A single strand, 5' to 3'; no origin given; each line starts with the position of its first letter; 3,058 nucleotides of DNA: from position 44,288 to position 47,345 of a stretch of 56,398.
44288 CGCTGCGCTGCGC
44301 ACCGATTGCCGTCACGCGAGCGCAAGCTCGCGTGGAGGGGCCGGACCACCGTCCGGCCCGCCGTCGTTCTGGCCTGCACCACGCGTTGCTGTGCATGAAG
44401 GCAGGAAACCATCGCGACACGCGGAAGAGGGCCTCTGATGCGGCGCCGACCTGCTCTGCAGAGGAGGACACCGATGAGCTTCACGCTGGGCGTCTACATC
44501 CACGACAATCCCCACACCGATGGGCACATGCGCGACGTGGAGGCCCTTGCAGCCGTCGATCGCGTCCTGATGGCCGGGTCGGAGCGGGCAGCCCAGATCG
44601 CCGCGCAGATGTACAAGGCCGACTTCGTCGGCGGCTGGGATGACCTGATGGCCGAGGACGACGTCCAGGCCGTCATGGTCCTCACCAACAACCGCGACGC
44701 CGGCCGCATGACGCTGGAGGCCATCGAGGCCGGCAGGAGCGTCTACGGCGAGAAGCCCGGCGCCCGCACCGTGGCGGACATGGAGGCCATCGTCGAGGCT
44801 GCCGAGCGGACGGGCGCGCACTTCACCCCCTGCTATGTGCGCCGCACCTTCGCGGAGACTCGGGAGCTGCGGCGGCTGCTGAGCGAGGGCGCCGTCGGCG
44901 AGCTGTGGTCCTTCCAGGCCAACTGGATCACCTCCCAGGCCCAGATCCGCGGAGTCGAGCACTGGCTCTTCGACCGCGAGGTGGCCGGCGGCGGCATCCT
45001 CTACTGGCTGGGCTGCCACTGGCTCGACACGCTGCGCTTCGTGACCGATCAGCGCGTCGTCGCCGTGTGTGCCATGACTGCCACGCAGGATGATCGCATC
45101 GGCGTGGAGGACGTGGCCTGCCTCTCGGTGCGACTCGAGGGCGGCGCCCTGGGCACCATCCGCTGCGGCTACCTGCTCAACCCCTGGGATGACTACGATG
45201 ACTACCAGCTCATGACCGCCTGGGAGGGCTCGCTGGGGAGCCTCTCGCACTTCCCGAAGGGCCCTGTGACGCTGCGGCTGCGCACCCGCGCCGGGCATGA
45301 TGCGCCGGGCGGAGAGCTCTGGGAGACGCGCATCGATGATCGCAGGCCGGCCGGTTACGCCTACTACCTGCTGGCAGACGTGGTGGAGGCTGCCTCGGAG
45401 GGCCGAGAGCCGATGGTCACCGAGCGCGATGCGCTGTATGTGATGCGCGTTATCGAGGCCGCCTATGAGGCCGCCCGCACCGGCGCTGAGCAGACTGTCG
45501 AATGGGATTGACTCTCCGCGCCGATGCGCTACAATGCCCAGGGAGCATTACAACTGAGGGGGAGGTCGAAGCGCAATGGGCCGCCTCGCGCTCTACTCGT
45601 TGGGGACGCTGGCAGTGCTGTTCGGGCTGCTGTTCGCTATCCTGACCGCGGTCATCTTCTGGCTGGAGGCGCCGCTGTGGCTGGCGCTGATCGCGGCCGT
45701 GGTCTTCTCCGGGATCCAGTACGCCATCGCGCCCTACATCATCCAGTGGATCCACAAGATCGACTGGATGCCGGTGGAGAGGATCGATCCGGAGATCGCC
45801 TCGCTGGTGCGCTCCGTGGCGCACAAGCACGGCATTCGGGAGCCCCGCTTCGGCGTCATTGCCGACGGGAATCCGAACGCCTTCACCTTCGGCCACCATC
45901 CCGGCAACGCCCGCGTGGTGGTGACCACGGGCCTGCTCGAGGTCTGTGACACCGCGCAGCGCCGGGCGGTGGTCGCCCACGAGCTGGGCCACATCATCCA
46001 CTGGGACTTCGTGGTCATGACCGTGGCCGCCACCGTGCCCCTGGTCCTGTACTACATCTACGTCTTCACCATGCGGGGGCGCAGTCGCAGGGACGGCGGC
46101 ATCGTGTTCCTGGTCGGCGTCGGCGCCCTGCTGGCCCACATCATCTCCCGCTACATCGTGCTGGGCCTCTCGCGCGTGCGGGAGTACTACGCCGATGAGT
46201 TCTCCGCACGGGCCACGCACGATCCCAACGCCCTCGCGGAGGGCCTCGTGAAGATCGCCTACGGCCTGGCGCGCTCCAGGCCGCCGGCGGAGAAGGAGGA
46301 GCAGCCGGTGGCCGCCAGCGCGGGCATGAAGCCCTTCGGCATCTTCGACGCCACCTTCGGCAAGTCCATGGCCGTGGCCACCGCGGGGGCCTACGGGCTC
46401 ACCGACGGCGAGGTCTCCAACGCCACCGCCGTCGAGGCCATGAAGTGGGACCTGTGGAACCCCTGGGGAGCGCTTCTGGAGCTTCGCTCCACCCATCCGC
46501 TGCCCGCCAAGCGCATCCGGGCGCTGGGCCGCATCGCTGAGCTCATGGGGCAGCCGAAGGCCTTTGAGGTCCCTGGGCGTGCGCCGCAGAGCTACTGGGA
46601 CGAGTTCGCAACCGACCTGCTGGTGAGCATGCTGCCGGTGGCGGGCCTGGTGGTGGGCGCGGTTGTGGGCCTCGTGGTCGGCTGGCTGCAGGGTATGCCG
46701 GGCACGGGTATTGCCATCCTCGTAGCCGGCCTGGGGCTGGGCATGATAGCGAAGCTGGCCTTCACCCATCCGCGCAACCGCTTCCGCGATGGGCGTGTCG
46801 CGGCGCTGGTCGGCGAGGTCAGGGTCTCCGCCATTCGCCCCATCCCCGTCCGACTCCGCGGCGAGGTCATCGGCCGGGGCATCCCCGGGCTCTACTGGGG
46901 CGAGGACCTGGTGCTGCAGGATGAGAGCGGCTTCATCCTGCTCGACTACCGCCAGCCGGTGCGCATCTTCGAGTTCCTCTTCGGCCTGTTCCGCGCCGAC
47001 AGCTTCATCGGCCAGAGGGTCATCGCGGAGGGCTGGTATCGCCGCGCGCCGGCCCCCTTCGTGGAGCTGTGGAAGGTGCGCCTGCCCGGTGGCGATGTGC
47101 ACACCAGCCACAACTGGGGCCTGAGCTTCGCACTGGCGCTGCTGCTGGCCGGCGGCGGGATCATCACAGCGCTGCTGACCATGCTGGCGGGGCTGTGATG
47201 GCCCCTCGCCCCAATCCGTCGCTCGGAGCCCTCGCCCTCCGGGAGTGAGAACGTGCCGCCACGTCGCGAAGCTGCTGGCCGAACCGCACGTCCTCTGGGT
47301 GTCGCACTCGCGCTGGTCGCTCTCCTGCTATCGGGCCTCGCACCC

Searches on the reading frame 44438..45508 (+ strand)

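Call 40: search_protein_families(library=pfam, proteins=[window:44438-45508:+], max_evalue=0.001)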
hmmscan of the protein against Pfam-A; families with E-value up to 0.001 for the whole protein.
window:44438-45508:+ (357 aa): 3 families
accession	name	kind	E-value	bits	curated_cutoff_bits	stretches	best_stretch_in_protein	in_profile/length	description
PF22725.1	GFO_IDH_MocA_C3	-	3.2e-23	82.5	27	1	142-248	2-107/124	GFO/IDH/MocA C-terminal domain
PF02894.22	GFO_IDH_MocA_C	-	9.1e-16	58.7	22.9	1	145-350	1-214/218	Oxidoreductase family, C-terminal alpha/beta domain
PF01408.29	GFO_IDH_MocA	-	2.7e-11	44.7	24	1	38-129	26-116/120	Oxidoreductase family, NAD-binding Rossmann fold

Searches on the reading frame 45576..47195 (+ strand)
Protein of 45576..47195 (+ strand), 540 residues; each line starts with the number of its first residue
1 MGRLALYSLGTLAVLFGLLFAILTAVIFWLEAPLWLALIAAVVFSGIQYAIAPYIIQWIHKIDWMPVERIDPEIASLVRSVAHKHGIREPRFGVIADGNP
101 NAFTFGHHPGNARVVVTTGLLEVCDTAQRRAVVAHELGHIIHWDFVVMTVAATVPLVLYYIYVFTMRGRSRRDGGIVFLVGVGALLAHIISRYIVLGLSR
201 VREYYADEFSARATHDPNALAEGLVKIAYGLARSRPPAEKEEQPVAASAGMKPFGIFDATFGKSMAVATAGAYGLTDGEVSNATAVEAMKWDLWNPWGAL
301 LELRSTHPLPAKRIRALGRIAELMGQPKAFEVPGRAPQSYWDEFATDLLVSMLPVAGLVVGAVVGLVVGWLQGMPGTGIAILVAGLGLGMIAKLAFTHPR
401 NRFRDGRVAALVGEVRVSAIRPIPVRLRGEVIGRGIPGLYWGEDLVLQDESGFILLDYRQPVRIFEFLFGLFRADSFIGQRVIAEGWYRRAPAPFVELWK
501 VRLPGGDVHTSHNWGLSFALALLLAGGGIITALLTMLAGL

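Call 40: search_protein_families(library=pfam, proteins=[window:45576-47195:+], max_evalue=0.001)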
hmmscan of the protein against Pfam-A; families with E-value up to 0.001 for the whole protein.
window:45576-47195:+ (540 aa): 1 family
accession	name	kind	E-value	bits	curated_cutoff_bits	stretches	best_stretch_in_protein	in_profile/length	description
PF01435.24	Peptidase_M48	-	1.2e-31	110.4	20.3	1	71-318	4-183/186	Peptidase family M48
